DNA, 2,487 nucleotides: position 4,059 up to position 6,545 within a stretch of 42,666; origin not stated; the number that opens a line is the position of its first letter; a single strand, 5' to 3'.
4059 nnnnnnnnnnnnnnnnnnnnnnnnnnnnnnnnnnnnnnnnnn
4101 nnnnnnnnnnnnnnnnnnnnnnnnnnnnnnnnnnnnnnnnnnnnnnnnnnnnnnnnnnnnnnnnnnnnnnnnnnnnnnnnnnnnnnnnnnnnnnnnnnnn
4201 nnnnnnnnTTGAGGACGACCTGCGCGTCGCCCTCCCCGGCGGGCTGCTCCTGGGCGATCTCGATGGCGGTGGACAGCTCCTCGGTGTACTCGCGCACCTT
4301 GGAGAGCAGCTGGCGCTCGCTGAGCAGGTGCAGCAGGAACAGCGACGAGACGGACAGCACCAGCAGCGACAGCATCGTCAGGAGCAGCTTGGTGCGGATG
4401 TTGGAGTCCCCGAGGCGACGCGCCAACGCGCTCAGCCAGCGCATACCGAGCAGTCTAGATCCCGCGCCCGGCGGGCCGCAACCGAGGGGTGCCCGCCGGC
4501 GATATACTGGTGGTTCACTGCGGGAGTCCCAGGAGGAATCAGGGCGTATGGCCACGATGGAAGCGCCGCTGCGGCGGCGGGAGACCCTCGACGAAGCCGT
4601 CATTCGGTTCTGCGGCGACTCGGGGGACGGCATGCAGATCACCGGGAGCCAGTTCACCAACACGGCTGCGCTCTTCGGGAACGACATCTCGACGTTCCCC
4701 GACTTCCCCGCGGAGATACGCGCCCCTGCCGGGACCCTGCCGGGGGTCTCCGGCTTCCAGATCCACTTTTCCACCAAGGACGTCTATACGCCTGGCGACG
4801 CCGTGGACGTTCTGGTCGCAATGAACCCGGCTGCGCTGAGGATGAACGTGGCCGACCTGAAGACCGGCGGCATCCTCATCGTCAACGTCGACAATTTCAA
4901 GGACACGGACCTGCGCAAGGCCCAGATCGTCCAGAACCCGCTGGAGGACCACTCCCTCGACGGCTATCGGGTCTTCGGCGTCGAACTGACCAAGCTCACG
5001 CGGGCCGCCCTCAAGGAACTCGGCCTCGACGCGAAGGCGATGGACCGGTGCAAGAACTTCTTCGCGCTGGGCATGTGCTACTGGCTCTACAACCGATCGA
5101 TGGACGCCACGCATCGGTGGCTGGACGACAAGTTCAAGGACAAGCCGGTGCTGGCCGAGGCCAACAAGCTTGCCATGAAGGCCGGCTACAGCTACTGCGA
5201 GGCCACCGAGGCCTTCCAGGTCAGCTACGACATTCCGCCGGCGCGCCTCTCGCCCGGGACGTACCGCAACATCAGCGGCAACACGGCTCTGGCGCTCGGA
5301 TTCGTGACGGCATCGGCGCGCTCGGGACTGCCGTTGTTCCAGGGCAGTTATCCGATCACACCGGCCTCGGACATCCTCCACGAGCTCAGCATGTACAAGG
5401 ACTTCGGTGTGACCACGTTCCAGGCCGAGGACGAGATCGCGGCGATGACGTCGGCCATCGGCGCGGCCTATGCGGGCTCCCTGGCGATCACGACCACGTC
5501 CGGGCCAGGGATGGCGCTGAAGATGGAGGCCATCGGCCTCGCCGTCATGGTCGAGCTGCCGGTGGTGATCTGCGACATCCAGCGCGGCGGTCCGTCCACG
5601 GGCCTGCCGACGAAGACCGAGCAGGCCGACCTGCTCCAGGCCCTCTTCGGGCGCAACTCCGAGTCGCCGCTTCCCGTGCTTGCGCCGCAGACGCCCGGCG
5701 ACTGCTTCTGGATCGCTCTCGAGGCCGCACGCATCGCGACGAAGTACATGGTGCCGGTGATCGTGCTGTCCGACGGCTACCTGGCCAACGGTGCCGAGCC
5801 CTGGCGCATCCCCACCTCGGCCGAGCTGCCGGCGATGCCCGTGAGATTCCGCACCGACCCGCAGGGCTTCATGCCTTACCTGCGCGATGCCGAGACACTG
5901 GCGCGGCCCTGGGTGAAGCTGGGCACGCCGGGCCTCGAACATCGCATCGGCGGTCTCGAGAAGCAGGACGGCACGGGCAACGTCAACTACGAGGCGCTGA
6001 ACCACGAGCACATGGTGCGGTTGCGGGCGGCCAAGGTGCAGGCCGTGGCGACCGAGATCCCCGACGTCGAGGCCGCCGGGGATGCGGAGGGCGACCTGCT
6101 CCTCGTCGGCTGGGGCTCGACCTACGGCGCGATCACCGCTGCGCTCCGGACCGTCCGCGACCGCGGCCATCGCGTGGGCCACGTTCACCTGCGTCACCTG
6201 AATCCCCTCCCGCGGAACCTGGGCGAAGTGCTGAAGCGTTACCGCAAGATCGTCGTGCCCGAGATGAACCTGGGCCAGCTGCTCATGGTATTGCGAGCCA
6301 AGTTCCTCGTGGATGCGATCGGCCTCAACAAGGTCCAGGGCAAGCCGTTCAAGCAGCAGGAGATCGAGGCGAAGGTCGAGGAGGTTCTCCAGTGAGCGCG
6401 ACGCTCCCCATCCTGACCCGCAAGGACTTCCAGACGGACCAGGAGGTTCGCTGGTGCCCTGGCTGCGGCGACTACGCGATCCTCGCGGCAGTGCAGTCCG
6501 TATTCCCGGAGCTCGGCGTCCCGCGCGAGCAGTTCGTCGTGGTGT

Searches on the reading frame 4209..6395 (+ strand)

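Call 7: search_protein_families(library=pfam, proteins=[window:4209-6395:+], max_evalue=0.001)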
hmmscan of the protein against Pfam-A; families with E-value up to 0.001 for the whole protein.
window:4209-6395:+ (728 aa): 3 families
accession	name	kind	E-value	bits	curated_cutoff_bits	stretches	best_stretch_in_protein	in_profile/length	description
PF01855.24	POR_N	-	3.7e-55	187.6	27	1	376-587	9-220/231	Pyruvate flavodoxin/ferredoxin oxidoreductase, thiamine diP-bdg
PF01558.24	POR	-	1.1e-26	94.5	27.4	1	139-327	2-172/173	Pyruvate ferredoxin/flavodoxin oxidoreductase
PF17147.9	PFOR_II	-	6.2e-08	33.4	27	1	629-693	2-72/102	Pyruvate:ferredoxin oxidoreductase core domain II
